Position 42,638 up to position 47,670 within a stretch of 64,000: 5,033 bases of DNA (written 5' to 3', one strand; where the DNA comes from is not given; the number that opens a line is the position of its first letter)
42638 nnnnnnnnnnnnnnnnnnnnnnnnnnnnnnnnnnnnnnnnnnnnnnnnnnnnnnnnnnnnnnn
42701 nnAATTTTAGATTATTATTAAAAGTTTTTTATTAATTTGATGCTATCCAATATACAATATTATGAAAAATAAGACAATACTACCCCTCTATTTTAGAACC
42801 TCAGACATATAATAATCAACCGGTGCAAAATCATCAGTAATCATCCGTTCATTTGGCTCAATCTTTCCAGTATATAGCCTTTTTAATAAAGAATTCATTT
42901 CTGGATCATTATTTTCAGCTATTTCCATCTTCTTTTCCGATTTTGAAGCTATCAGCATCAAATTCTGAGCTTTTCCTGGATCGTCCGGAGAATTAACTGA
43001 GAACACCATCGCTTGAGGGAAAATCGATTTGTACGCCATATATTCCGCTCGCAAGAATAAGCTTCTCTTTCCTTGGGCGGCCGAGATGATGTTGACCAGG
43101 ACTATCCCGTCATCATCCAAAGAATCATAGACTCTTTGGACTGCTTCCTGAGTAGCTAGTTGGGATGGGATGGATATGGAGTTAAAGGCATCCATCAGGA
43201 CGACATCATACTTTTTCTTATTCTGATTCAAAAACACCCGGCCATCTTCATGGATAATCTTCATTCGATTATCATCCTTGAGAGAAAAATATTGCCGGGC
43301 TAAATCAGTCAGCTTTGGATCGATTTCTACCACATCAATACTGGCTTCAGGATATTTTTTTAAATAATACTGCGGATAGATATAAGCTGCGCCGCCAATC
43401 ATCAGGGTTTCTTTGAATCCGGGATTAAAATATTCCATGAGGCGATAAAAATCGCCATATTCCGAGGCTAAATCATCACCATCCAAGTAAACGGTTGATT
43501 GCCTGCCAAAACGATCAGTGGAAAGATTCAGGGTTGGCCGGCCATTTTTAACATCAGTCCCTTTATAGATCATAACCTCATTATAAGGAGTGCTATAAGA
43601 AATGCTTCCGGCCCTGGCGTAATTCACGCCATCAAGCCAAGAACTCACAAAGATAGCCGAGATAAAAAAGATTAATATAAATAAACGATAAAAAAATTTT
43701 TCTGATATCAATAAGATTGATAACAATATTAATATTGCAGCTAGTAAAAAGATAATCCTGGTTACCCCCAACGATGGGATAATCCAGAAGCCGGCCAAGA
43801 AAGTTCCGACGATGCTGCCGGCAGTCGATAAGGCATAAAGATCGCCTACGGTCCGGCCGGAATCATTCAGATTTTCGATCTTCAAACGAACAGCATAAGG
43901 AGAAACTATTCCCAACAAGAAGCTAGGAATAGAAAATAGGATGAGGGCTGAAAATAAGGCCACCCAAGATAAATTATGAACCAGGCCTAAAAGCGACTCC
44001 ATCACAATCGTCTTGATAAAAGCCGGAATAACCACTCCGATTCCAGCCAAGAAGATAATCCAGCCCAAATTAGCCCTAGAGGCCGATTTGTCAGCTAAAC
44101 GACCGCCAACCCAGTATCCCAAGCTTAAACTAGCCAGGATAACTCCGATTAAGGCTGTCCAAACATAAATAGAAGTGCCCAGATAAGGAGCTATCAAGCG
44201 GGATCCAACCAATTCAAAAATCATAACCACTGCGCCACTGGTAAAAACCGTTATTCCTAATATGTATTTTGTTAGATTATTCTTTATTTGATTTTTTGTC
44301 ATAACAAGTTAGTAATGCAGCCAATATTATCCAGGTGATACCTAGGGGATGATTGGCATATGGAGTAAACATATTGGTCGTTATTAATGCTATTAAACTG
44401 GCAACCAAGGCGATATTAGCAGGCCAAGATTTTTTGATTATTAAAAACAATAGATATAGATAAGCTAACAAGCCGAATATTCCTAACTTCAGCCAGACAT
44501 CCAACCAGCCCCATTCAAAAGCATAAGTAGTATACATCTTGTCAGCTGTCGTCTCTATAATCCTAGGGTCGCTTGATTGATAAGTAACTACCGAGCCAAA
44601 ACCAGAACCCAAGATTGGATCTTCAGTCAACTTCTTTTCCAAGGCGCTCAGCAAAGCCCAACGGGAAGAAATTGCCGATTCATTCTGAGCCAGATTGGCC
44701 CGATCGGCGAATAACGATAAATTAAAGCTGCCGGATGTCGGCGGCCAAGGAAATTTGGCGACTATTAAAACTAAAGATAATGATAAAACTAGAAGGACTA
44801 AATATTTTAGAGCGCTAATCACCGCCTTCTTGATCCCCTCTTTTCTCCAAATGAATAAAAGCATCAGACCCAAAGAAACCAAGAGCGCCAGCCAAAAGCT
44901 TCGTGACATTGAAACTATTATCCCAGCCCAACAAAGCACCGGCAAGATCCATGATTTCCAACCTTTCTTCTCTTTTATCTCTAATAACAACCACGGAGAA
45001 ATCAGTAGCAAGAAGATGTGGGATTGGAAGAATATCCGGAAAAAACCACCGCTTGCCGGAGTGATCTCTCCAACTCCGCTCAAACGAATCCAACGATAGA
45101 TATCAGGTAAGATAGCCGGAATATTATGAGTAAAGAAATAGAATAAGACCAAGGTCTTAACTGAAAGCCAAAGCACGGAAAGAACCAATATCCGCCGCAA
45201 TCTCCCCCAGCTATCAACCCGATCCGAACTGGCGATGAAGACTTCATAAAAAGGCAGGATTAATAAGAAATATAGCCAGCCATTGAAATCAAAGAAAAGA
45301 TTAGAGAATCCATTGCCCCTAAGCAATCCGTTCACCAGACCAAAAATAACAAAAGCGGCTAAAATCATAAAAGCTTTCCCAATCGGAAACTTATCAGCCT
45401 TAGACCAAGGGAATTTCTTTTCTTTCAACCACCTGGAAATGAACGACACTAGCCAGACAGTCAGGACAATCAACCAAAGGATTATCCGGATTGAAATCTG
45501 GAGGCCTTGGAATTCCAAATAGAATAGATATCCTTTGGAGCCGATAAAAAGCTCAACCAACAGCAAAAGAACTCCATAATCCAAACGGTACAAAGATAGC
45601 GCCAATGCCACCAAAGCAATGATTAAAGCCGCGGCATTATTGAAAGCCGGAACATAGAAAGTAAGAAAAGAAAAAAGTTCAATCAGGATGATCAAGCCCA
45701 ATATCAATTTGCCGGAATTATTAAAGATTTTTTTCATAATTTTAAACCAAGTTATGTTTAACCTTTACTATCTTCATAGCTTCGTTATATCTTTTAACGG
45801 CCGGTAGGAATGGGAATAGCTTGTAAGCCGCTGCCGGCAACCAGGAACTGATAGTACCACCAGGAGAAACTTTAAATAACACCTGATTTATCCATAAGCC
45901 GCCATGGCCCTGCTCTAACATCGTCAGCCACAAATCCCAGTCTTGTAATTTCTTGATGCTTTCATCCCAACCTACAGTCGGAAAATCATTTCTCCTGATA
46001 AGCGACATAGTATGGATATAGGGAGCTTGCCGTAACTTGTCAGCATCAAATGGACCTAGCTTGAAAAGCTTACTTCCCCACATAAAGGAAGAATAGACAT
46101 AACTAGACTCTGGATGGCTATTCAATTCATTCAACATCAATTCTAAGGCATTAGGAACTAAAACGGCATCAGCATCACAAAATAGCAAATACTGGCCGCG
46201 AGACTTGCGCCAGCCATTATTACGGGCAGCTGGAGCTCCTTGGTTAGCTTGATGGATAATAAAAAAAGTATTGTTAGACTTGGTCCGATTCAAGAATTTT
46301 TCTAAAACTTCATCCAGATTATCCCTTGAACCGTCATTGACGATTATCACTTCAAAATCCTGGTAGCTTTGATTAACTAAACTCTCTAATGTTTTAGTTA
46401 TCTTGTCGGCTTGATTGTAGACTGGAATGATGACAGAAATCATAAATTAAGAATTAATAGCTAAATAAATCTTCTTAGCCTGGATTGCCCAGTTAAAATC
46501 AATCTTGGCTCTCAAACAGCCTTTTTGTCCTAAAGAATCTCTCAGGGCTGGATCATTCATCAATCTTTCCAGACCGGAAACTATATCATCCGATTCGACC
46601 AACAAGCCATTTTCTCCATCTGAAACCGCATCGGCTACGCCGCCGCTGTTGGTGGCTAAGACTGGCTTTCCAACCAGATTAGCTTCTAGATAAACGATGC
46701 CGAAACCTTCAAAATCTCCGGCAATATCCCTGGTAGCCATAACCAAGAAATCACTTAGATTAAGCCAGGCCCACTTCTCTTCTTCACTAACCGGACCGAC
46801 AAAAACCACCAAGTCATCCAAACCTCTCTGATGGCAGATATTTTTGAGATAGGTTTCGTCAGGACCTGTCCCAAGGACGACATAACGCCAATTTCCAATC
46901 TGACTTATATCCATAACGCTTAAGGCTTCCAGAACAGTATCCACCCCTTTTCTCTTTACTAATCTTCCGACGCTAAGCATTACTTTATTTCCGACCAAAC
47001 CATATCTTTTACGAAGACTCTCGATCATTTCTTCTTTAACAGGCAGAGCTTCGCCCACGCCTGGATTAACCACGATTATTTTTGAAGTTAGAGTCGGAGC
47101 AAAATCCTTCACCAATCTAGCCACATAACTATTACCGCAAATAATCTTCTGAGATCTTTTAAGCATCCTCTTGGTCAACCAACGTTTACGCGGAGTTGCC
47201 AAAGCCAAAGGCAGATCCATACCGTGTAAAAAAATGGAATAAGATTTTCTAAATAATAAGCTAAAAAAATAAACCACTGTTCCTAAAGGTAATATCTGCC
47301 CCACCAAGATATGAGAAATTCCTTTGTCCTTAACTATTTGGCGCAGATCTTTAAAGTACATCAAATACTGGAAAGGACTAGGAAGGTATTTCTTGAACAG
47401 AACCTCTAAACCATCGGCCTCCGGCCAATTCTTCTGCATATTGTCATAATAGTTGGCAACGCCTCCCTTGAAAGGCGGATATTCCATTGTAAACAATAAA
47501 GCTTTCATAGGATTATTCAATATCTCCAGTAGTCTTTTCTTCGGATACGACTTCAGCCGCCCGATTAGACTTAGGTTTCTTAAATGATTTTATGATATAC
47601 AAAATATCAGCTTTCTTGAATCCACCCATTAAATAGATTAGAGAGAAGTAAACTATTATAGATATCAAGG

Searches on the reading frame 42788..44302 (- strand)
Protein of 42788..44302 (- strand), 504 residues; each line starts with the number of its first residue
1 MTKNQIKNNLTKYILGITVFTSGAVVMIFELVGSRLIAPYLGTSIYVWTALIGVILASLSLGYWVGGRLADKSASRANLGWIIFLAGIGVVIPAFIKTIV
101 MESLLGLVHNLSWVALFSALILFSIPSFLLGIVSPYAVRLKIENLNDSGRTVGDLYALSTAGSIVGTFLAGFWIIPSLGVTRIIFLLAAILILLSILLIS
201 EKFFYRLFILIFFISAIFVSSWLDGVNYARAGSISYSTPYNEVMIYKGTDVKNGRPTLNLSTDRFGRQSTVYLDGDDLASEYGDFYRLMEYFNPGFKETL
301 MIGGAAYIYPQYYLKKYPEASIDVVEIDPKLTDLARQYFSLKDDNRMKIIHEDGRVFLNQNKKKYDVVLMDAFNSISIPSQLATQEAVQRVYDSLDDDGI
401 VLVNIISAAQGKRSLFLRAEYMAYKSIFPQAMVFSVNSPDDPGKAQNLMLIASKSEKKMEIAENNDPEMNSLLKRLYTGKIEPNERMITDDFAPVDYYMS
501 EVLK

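Call 74: search_protein_families(library=pfam, proteins=[window:42788-44302:-], max_evalue=0.001)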
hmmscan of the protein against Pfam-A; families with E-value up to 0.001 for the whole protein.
window:42788-44302:- (504 aa): 1 family
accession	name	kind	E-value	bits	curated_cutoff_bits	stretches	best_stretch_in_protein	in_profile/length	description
PF01564.23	Spermine_synth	-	1e-13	51.7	22.9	1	295-454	18-179/186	Spermine/spermidine synthase domain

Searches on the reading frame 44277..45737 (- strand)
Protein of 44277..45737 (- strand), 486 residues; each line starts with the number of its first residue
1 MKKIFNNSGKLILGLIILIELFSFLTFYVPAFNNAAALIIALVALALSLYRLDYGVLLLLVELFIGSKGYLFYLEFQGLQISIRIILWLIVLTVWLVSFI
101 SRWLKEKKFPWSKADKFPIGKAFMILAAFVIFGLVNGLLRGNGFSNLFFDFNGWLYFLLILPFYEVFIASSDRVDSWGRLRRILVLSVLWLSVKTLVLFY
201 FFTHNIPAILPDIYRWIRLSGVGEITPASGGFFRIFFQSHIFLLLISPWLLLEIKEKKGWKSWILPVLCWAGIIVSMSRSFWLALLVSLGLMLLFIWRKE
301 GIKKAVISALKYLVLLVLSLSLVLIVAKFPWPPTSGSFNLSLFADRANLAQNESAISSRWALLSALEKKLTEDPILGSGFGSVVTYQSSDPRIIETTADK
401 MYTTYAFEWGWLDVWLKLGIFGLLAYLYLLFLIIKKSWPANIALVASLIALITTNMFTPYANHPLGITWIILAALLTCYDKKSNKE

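Call 74: search_protein_families(library=pfam, proteins=[window:44277-45737:-], max_evalue=0.001)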
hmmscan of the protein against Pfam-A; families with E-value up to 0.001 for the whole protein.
window:44277-45737:- (486 aa): 1 family
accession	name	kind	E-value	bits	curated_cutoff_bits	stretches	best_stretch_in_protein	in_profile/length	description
PF04932.20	Wzy_C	-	6.8e-11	42.6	31.7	1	266-427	3-149/149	O-Antigen ligase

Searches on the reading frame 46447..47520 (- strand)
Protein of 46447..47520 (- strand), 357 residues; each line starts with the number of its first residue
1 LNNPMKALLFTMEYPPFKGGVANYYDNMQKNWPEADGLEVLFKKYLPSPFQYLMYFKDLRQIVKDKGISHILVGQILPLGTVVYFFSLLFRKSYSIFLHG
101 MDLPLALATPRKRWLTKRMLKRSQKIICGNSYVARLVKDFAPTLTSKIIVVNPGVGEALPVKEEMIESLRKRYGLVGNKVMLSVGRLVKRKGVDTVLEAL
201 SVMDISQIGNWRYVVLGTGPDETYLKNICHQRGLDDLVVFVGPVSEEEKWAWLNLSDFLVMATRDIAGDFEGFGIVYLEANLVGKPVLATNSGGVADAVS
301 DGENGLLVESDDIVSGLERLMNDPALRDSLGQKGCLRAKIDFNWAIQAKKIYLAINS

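Call 74: search_protein_families(library=pfam, proteins=[window:46447-47520:-], max_evalue=0.001)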
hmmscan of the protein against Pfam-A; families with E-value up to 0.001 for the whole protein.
window:46447-47520:- (357 aa): 5 families
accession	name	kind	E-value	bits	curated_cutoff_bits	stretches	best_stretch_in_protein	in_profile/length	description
PF00534.26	Glycos_transf_1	-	2.7e-35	121.9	26.4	1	168-334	4-169/172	Glycosyl transferases group 1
PF13692.12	Glyco_trans_1_4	-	1.5e-26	93.8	27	1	179-323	2-142/142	Glycosyl transferases group 1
PF13524.12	Glyco_trans_1_2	-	1.4e-05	25.5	25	1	212-350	16-141/144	Glycosyl transferase-like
PF13439.12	Glyco_transf_4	-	0.00014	22.4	28.5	1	47-155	52-166/170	Glycosyltransferase Family 4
PF20706.3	GT4-conflict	-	0.00046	19.7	26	1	147-302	173-323/385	Family 4 Glycosyltransferase in conflict systems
